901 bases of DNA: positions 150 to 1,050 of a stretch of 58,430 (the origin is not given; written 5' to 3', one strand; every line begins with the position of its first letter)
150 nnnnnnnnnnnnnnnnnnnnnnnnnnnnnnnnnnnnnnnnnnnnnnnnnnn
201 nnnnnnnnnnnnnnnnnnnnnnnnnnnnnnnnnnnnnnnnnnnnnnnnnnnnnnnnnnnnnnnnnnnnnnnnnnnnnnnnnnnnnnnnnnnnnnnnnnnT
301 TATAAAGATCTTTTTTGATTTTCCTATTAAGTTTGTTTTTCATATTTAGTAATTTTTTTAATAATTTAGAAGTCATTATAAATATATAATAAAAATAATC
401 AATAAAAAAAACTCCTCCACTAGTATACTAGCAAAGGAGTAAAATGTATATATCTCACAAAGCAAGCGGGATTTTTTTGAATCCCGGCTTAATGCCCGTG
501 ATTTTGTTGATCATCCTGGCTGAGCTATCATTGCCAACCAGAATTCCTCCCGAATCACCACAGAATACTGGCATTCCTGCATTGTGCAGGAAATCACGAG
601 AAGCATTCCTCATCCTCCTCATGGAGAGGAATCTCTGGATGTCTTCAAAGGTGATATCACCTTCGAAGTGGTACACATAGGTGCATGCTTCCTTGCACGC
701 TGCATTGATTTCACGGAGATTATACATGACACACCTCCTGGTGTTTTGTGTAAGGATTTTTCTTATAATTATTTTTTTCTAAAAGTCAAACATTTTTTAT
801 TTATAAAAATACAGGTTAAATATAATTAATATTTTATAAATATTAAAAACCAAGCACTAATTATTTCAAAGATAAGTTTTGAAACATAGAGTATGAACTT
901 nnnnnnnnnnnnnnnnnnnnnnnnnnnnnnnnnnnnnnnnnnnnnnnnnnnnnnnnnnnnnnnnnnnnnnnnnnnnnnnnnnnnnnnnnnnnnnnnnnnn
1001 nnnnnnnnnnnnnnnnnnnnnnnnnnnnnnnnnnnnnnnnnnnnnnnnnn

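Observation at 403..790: GC-rich island carrying a gene that looks built for the standard code (no internal TGA, TGA stop, own promoter, SD and terminator)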

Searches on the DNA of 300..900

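Call 6: search_rna_families(source=window, start=300, end=900, threshold=evalue, max_evalue=10, show_alignments=3)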
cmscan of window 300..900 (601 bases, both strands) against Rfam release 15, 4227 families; matches with E-value up to 10: 8.
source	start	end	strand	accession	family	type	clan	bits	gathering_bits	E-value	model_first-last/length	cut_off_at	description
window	400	484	-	RF02371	PyrG_leader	Cis-reg; leader;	-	19.2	65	6.6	1-78/78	no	PyrG leader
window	386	490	-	RF03530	bglG-cis-reg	Cis-reg;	-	17.1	80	2.3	1-137/137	no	cis-regulatory element of the bglG/LicT operon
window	662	807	+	RF01442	S_pombe_snR90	Gene; snRNA; snoRNA; HACA-box;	-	16.5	80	9.4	1-158/158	no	small nucleolar RNA snR90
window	582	667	-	RF00272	SNORA67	Gene; snRNA; snoRNA; HACA-box;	-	14.8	45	2.5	1-143/143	no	Small nucleolar RNA SNORA67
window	642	669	+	RF03201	mir-617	Gene; miRNA;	-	14.5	80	8.5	1-82/82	no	mir-617 microRNA precursor family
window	463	519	-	RF00221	SNORD43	Gene; snRNA; snoRNA; CD-box;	CL00059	13.8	45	8.6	1-64/64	no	Small nucleolar RNA SNORD43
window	325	552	+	RF02546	LSU_trypano_mito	Gene; rRNA;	CL00112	13.4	60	1.9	1-561/561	no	Trypanosomatid mitochondrial large subunit ribosomal RNA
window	709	778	-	RF01675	CrcZ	Gene; sRNA;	-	8.1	95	8.5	1-398/398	no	Pseudomonas sRNA CrcZ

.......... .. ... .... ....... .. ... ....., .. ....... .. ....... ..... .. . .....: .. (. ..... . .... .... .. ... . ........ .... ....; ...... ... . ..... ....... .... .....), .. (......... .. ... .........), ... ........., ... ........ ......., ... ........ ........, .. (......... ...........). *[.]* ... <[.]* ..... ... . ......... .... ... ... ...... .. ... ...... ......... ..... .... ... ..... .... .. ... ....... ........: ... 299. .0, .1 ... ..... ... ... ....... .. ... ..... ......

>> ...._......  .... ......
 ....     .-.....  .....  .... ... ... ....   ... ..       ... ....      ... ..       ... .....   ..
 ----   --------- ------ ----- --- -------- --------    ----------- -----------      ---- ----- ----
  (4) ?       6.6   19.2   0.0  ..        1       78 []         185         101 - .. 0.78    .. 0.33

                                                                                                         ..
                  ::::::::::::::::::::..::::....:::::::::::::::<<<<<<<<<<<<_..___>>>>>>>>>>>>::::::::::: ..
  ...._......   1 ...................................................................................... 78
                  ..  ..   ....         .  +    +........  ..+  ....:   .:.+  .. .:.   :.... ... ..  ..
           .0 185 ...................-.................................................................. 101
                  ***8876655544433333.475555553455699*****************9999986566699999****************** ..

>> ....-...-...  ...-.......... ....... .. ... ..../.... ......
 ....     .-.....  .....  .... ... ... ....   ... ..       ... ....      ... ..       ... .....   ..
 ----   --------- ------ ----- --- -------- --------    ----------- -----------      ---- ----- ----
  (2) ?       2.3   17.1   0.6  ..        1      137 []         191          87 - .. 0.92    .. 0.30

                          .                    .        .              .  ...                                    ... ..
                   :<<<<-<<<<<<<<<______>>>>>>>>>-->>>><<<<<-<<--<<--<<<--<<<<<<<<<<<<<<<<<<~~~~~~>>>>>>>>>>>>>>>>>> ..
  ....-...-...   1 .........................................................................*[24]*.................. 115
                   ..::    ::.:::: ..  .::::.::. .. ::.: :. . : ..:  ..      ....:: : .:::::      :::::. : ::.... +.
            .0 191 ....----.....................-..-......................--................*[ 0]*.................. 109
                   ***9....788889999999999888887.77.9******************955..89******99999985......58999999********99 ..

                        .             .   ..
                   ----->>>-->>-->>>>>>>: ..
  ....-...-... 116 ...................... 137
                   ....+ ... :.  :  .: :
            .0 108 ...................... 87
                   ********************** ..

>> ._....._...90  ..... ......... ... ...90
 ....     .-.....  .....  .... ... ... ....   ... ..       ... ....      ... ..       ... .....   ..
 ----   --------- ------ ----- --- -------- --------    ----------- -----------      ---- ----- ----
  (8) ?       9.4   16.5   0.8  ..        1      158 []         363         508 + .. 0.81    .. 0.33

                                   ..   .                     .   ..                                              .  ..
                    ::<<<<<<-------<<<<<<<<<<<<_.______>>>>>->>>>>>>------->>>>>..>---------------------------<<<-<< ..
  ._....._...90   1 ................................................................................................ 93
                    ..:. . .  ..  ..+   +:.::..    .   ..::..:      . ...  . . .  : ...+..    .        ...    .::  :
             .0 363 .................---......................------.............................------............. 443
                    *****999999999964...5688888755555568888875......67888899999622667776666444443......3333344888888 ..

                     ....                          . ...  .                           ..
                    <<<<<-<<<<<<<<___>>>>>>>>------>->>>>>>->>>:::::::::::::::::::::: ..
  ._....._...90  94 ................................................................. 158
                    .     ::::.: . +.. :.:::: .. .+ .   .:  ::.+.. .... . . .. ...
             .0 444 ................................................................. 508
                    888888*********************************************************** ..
